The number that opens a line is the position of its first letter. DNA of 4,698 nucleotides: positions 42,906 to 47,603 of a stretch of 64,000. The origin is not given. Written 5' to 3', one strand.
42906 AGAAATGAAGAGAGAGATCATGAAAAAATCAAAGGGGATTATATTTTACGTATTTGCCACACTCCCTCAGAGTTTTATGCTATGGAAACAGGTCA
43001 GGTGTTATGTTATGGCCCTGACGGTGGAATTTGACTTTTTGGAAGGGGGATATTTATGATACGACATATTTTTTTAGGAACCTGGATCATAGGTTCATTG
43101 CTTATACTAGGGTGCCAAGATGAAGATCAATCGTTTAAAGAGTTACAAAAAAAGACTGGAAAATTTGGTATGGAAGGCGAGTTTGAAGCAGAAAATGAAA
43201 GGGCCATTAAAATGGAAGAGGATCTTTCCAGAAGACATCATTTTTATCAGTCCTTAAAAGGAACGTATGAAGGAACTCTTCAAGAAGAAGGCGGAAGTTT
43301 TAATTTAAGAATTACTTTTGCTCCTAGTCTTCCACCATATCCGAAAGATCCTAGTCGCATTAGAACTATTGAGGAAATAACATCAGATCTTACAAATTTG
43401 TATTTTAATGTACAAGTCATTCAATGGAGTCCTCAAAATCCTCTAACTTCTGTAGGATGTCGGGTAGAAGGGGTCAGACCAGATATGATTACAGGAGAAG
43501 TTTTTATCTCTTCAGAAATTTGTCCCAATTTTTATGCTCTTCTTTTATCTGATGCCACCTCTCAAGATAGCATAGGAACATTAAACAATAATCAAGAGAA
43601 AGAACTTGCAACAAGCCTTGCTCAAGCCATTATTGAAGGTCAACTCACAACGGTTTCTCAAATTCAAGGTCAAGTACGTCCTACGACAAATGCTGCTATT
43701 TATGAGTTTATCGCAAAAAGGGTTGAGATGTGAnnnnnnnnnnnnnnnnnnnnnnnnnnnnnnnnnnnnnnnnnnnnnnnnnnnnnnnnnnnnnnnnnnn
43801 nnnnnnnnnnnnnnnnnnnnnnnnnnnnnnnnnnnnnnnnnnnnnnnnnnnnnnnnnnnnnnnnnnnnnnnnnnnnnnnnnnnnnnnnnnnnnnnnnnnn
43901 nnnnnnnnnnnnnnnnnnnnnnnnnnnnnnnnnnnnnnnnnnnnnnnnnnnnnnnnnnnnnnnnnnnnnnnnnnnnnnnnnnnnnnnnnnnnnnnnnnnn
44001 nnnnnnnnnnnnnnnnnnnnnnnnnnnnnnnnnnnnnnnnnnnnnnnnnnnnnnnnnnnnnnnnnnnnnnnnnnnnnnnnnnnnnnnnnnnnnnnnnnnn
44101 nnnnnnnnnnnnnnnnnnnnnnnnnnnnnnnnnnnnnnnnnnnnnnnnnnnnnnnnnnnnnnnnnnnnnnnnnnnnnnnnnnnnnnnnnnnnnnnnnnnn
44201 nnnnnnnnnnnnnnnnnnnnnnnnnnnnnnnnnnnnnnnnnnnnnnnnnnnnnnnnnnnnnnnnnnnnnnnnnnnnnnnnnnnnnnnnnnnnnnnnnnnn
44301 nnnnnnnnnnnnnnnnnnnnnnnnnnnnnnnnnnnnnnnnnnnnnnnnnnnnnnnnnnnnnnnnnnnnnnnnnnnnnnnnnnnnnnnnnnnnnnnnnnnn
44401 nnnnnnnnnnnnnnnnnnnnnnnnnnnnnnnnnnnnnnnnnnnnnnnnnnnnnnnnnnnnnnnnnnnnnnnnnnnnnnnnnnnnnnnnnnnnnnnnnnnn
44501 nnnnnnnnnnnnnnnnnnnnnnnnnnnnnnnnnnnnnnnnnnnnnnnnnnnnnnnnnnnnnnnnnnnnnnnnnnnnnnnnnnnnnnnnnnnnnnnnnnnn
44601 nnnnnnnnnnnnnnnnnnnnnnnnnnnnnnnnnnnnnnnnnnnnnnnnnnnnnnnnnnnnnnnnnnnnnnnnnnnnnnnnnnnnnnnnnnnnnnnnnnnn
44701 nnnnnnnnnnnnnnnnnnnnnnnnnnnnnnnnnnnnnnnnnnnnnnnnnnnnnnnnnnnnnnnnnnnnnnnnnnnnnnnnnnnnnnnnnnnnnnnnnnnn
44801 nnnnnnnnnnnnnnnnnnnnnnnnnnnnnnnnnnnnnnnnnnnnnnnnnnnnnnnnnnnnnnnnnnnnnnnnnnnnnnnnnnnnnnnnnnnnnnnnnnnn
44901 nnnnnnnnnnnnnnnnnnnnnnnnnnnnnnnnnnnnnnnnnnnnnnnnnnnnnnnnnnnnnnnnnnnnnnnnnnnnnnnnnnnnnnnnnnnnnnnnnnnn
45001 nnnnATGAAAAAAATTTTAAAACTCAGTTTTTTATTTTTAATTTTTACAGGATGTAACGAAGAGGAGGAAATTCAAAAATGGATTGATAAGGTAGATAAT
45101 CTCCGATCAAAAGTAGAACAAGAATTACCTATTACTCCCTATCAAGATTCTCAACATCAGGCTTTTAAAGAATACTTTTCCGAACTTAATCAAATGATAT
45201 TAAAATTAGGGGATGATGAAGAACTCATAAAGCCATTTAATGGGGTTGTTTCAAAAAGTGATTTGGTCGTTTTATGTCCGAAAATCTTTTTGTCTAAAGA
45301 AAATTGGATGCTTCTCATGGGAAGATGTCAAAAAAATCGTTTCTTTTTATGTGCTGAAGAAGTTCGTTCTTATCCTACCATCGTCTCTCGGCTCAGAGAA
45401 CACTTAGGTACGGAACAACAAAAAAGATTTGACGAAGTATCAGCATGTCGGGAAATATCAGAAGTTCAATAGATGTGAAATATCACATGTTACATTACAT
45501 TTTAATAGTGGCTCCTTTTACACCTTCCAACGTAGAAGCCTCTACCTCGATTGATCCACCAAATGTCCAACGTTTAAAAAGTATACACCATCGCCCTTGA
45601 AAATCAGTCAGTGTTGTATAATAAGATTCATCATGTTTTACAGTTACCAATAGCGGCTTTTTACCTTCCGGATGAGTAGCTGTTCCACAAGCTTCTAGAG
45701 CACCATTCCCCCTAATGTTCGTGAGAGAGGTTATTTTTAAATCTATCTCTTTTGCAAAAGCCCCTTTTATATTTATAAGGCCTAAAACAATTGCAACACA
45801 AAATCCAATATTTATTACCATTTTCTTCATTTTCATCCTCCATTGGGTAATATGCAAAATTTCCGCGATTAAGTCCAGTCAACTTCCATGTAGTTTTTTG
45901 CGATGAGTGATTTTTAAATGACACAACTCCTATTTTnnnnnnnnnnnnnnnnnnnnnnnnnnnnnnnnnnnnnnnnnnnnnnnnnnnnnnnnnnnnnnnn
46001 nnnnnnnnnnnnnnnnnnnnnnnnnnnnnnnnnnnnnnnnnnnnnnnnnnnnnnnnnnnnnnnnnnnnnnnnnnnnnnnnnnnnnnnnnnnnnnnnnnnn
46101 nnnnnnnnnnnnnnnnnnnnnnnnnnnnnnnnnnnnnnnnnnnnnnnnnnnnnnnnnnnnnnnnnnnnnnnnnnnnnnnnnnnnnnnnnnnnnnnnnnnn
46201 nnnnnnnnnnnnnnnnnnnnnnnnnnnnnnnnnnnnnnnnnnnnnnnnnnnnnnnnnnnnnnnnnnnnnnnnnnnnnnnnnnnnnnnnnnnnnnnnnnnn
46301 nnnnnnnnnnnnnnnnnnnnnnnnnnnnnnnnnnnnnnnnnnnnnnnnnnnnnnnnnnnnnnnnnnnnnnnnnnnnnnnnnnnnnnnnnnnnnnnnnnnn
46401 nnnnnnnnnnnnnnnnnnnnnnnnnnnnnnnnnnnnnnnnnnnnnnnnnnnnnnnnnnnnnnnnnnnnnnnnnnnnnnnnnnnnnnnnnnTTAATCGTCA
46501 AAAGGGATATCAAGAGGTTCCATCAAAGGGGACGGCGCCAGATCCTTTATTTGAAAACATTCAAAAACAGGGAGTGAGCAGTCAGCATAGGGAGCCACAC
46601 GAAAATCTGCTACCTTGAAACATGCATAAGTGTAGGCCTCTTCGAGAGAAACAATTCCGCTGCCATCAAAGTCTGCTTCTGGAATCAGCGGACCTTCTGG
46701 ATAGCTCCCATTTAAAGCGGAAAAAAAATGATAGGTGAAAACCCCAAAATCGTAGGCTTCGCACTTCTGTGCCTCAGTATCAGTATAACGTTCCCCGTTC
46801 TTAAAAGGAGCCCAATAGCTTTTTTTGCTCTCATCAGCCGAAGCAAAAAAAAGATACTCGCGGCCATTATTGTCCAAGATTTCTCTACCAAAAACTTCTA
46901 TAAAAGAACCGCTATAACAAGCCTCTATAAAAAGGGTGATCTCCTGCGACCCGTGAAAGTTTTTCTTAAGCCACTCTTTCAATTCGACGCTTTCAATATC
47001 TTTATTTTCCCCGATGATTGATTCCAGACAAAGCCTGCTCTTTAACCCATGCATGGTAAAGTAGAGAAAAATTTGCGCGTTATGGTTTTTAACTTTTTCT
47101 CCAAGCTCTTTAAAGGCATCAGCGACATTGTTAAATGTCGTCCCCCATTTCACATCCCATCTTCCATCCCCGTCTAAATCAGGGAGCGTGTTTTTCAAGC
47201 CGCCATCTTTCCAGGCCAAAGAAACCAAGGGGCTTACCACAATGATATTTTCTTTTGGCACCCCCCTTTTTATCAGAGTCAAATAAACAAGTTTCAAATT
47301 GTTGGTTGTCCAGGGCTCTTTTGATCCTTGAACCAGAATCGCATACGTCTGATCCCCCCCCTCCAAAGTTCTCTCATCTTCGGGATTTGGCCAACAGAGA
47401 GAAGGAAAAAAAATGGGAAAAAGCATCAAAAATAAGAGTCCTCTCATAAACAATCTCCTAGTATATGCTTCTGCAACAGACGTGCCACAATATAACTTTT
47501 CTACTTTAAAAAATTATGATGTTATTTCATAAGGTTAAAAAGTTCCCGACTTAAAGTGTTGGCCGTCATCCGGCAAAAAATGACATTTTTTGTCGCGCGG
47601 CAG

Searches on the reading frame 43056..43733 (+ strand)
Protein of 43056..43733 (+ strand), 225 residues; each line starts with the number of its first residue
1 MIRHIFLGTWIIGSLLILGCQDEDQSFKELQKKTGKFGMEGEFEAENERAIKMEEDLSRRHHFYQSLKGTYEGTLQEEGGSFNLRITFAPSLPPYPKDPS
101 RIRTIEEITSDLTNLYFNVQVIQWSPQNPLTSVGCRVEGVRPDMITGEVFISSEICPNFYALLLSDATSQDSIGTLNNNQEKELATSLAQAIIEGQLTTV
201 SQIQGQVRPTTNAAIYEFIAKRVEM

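Call 6: search_protein_families(library=pfam, proteins=[window:43056-43733:+], max_evalue=0.01)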
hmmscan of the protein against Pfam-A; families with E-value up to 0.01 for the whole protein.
window:43056-43733:+ (225 aa): 0 families

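Call 22: search_protein_families(library=ncbifam, proteins=[window:43056-43733:+], max_evalue=0.01)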
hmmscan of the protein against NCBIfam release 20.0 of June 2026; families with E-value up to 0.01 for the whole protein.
window:43056-43733:+ (225 aa): 0 families

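Call 69: find_homologous_proteins(query=window:43056-43733:+, max_evalue=0.001)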
Query window:43056-43733:+ (225 aa): 25 proteins with E <= 0.001 among 214 candidates.
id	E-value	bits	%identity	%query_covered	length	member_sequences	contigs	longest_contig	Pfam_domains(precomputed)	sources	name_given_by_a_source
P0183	3.1e-145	500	100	100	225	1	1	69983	-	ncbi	-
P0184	7.3e-75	270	56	92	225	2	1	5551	-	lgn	-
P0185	1.1e-72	263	55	94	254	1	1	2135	-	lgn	-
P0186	1.2e-71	259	55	94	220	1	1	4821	-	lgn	-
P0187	2.0e-69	252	52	97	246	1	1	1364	-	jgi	jgi:hypothetical protein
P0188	3.8e-68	248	50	99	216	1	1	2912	-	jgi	jgi:hypothetical protein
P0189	5.8e-68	247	50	95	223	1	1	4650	-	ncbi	-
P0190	2.6e-63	232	52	97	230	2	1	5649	-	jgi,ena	-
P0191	1.2e-54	204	47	93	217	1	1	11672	-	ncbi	-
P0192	6.2e-54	201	49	92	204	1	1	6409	-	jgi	jgi:hypothetical protein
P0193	3.3e-51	192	44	99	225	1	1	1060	-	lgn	-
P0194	1.2e-50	191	53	77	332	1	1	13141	-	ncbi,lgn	ncbi:MAG: hypothetical protein AB7H97_01535 [Pseudobdellovibrionaceae bacterium]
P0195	1.6e-50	190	46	91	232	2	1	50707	-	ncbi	-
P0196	1.4e-49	187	49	76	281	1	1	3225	-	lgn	-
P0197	1.4e-49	187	45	90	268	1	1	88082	-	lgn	-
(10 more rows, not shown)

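Call 70: find_encoding_contigs(protein=P0183, flank=1000, max_places=3)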
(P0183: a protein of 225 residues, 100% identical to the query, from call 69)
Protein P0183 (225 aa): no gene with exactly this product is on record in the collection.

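Call 78: predict_structure(alignment_id=A5)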
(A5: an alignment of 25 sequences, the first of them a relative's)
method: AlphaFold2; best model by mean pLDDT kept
length: 225 residues; sequences in the alignment: 25
mean_pLDDT: 88.1   pTM: 0.77
mean pLDDT of the five models: 88.1, 87.2, 85.8, 85.3, 84.5
residues with pLDDT >= 90: 157; 70-90: 29; 50-70: 37; < 50: 2
segments of 3 or more residues with pLDDT < 50: none
pLDDT, mean of each block of 10 residues (from residue 1): 56 58 67 70 87 94 97 96 98 86 91 97 96 96 98 95 89 82 97 97 97 96 88
secondary structure, 60 per line:
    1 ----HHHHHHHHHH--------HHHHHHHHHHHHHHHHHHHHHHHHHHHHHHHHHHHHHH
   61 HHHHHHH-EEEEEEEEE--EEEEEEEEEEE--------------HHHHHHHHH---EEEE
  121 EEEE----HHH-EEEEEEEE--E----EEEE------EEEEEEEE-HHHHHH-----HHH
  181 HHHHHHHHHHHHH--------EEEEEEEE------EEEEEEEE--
elements in order: H5-14 H23-67 E69-77 E80-90 H105-113 E117-124 E133-140 E148-151 E158-165 H167-172 H178-193 E202-209 E216-223

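Call 80: fold_search(model_id=the predicted structure, library=pdb)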
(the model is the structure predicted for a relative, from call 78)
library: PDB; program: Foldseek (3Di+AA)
matches with E <= 10: 974; with E <= 0.001: 0
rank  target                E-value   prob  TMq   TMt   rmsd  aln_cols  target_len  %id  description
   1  2ich_A                7.6e-03  0.72  0.24  0.18  10.9       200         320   10  CRYSTAL STRUCTURE OF A PUTATIVE ATTH (NE1406) FROM NITROSOMONAS EUROPAEA AT 2.00 A RESOLUTION (released 2006-10-03)
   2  3em0_A                9.1e-03  0.92  0.27  0.40   6.7       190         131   10  Crystal structure of Zebrafish Ileal Bile Acid-Bindin Protein complexed with cholic acid (crystal form B). (released 2009-01-13)
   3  7u3k                  1.6e-02  0.80  0.27  0.36  14.9       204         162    8  GID4 in complex with compound 89 (released 2022-10-05)
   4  3bdr                  1.9e-02  0.77  0.28  0.37  14.0       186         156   10  Crystal structure of fatty acid-binding protein-like Ycf58 from Thermosynecoccus elongatus. Northeast Structural Genomic (released 2007-11-27)
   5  4ors_B                2.2e-02  0.95  0.30  0.38   5.6       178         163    7  Three-dimensional structure of the C65A mutant of Human lipocalin-type Prostaglandin D Synthase apo-form (released 2014-08-06)
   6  3em0_B                2.2e-02  0.60  0.23  0.34  19.0       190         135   11  Crystal structure of Zebrafish Ileal Bile Acid-Bindin Protein complexed with cholic acid (crystal form B). (released 2009-01-13)
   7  5jr8_B                2.4e-02  0.96  0.32  0.39   5.9       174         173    8  Disposal of Iron by a Mutant form of Siderocalin NGAL (released 2016-09-28)
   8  6s8v_C                2.6e-02  0.90  0.28  0.34   7.4       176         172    9  Structure of the high affinity Anticalin P3D11 in complex with the human CD98 heavy chain ectodomain (released 2020-03-04)
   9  8x7h_C                3.5e-02  0.33  0.19  0.25  15.2       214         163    7  Crystal structure of the ternary complex of GID4-PROTAC(NEP162)-BRD4(BD1). (released 2025-03-26)
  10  4qae_A                4.1e-02  0.80  0.27  0.34   7.5       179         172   10  Crystal structure of an engineered lipocalin (Anticalin) in complex with human hepcidin (released 2015-05-06)
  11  3fw4_A                4.4e-02  0.57  0.24  0.30   9.0       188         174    7  Crystal structure of Siderocalin (NGAL, Lipocalin 2) complexed with Ferric Catechol (released 2010-05-05)
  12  2fwv                  4.4e-02  0.25  0.21  0.24  15.1       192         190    7  Crystal Structure of Rv0813 (released 2006-08-03)
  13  3by0_C                4.6e-02  0.47  0.23  0.28  12.4       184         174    7  Crystal structure of Siderocalin (NGAL, Lipocalin 2) W79A-R81A complexed with Ferric Enterobactin (released 2008-09-09)
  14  2od8_A                4.6e-02  0.06  0.10  0.09  20.7       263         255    8  Structure of a peptide derived from Cdc9 bound to PCNA (released 2007-05-01)
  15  3wje_B                4.9e-02  0.80  0.31  0.43   8.9       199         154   11  Crystal structure of mutant nitrobindin M75W/H76L/Q96C/M148L/H158L (NB6) from Arabidopsis thaliana (released 2014-04-02)
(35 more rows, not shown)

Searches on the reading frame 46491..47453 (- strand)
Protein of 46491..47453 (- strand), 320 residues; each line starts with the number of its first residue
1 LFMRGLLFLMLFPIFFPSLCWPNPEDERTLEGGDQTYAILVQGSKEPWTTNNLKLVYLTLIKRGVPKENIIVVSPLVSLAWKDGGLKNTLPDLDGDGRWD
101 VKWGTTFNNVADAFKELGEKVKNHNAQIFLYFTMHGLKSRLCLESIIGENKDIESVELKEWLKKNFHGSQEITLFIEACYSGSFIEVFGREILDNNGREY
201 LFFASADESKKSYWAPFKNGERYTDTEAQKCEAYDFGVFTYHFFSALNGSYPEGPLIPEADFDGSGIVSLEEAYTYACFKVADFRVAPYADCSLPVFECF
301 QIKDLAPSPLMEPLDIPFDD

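Call 6: search_protein_families(library=pfam, proteins=[window:46491-47453:-], max_evalue=0.01)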
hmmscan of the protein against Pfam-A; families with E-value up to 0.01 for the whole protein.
window:46491-47453:- (320 aa): 1 family
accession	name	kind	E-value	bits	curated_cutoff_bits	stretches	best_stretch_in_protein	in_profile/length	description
PF01650.23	Peptidase_C13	-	1.9e-10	41.1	22.8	1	123-218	106-192/258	Peptidase C13 family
